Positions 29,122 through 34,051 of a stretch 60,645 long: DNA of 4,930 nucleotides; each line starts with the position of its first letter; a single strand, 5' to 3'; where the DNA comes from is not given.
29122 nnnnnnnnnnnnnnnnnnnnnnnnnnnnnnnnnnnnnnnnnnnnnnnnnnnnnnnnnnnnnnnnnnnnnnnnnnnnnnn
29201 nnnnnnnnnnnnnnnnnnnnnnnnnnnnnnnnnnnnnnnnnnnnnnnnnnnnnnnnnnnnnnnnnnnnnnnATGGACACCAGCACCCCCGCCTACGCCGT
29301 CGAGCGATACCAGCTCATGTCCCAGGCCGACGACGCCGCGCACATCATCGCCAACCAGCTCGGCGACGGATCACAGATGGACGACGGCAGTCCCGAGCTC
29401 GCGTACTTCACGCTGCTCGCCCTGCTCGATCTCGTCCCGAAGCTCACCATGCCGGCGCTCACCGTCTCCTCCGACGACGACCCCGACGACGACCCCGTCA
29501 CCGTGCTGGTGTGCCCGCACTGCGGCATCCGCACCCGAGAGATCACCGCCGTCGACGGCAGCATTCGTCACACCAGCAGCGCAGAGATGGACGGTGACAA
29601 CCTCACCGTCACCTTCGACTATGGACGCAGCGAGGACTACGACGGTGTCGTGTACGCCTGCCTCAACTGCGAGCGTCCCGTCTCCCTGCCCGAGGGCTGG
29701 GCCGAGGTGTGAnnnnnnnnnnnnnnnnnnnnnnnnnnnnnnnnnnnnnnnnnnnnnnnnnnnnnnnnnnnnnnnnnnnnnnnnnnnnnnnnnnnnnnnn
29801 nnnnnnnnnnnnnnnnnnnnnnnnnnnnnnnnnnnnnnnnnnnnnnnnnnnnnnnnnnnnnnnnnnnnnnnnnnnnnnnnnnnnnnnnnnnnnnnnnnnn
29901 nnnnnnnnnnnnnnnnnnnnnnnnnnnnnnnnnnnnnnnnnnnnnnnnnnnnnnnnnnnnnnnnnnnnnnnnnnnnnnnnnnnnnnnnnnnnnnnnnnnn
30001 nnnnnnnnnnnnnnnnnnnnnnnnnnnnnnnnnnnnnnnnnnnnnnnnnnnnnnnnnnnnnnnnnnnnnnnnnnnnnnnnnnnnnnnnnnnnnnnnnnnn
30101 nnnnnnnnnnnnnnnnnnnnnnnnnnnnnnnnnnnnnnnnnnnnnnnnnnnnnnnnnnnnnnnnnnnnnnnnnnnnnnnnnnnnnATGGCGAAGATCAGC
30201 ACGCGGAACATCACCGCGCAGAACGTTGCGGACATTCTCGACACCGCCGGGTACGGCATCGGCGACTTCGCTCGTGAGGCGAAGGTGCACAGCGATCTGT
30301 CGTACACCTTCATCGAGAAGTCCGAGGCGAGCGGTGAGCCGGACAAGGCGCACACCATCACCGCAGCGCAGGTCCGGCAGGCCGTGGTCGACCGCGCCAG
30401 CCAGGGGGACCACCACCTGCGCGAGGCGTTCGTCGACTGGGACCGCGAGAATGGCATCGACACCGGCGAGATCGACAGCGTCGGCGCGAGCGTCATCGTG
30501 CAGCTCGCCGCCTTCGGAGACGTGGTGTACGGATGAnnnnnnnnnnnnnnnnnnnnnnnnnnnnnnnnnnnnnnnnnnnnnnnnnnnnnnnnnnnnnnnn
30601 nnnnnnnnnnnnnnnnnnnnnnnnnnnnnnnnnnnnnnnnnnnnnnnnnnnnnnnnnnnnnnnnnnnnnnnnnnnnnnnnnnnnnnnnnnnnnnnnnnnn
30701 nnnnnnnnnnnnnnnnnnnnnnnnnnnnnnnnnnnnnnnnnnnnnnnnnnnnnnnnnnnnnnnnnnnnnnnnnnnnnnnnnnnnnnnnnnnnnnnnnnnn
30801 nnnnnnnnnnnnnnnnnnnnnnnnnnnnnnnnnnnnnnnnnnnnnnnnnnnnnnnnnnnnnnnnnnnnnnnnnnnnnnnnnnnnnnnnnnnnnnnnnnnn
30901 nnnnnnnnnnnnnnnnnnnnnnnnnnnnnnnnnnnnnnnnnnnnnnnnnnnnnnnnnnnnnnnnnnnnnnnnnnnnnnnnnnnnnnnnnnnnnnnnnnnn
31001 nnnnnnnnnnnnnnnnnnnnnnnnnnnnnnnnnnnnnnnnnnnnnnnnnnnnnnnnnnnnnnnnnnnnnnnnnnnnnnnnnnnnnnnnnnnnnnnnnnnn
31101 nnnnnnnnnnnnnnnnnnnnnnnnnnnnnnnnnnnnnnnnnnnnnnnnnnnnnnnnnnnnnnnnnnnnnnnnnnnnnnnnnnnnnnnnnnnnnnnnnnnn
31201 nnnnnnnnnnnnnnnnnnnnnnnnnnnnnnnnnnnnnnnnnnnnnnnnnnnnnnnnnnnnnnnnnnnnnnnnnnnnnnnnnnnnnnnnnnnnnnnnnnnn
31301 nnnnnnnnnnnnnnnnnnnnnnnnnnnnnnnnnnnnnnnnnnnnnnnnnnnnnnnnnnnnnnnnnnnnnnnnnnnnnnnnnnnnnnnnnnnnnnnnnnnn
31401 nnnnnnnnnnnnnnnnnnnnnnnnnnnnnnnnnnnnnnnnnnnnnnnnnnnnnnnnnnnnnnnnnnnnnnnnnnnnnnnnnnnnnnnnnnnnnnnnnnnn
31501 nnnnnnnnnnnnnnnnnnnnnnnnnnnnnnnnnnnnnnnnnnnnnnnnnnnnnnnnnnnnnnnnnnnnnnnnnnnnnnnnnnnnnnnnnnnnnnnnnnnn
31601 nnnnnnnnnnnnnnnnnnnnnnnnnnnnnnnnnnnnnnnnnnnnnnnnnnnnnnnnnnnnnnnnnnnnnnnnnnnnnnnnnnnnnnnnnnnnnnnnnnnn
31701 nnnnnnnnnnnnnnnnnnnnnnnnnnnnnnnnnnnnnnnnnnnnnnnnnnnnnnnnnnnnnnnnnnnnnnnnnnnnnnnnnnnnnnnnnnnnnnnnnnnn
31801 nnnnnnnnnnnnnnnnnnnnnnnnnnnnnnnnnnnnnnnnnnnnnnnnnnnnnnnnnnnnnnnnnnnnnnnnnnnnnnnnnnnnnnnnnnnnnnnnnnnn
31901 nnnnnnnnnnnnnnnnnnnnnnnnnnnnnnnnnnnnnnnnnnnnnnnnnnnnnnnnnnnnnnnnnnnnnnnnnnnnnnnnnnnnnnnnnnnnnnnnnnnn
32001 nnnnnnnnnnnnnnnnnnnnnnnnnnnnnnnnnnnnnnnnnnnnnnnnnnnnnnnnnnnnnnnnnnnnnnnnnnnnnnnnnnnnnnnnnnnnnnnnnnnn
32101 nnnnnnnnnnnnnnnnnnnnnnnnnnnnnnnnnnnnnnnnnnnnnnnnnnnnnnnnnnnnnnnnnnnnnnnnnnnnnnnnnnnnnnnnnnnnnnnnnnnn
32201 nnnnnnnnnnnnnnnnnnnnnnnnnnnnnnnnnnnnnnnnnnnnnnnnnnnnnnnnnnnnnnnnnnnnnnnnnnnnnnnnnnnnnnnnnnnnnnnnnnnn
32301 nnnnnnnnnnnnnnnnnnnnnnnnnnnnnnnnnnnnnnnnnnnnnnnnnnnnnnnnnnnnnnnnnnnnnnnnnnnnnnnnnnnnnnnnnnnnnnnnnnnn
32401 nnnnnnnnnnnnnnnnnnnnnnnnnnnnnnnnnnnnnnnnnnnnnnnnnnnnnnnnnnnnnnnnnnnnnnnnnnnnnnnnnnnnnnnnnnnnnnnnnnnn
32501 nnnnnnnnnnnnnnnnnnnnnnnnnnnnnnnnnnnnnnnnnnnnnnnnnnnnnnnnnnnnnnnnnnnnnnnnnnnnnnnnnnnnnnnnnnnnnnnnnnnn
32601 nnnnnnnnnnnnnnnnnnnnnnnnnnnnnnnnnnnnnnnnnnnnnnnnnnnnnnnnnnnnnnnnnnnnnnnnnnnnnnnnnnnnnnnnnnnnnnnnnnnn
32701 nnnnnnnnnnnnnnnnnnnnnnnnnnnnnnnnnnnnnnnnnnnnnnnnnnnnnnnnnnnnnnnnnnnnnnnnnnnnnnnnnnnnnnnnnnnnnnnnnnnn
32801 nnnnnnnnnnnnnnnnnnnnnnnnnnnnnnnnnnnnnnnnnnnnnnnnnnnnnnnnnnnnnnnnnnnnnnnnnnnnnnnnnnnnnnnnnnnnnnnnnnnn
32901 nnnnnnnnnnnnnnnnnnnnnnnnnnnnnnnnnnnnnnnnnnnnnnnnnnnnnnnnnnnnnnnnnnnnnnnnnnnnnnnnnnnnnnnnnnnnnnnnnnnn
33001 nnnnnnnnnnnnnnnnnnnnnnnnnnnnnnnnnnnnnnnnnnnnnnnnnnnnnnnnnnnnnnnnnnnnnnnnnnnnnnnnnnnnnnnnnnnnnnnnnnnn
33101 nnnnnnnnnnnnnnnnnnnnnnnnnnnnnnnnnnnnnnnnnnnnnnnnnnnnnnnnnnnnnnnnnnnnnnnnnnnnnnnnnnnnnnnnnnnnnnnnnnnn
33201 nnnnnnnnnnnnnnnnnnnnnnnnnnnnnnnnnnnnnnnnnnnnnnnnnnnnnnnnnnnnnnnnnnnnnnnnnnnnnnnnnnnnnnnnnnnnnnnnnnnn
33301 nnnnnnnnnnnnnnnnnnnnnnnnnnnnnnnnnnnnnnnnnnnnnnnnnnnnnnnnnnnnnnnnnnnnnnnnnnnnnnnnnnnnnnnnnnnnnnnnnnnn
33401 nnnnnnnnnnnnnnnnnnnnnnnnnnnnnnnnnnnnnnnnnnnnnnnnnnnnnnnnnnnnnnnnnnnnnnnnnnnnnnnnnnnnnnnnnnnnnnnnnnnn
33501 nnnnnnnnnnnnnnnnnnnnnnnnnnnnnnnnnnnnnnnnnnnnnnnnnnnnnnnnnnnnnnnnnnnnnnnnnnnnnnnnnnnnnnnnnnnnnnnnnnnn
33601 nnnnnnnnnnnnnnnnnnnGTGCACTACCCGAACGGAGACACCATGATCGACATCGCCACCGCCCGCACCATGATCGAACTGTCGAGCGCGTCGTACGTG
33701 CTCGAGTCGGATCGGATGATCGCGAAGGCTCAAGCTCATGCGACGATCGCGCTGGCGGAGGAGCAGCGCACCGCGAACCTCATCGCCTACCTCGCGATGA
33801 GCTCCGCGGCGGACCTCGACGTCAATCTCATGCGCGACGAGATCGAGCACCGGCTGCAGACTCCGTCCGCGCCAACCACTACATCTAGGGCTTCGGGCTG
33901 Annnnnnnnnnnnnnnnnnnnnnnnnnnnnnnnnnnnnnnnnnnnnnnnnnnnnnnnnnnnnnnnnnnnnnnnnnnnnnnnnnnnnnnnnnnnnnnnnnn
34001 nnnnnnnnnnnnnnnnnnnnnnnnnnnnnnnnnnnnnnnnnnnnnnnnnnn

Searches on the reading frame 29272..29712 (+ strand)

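Call 45: search_protein_families(library=phrogs, proteins=[window:29272-29712:+], max_evalue=0.001)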
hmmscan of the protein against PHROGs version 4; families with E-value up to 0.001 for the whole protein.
window:29272-29712:+ (146 aa): 1 family
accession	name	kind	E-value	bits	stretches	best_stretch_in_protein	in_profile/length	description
phrog_3351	-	unknown function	0.00051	21.1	0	101-144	23-70/74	-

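Call 90: search_protein_families(library=pfam, proteins=[window:29272-29712:+], max_evalue=0.01)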
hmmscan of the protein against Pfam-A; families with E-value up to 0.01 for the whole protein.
window:29272-29712:+ (146 aa): 1 family
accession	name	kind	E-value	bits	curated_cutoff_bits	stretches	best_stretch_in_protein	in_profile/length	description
PF24230.1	Phage_zn_bind_6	-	0.00043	20.9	27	1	101-144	20-67/71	Phage zinc binding domain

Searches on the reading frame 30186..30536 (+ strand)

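Call 45: search_protein_families(library=phrogs, proteins=[window:30186-30536:+], max_evalue=0.001)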
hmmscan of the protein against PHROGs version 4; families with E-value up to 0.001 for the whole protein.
window:30186-30536:+ (116 aa): 1 family
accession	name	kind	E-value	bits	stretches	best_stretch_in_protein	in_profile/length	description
phrog_2355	-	unknown function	1.6e-12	49.1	1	6-116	8-146/146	-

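Call 90: search_protein_families(library=pfam, proteins=[window:30186-30536:+], max_evalue=0.01)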
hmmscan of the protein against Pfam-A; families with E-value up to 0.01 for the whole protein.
window:30186-30536:+ (116 aa): 0 families

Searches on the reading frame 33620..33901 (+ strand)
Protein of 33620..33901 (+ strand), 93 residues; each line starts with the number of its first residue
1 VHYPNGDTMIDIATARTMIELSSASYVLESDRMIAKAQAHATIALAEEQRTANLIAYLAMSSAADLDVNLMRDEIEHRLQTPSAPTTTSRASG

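Call 45: search_protein_families(library=phrogs, proteins=[window:33620-33901:+], max_evalue=0.001)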
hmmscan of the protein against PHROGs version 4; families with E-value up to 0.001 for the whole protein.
window:33620-33901:+ (93 aa): 1 family
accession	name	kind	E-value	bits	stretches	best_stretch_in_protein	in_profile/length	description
phrog_36385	-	unknown function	2.2e-05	25.9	1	30-57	30-57/149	-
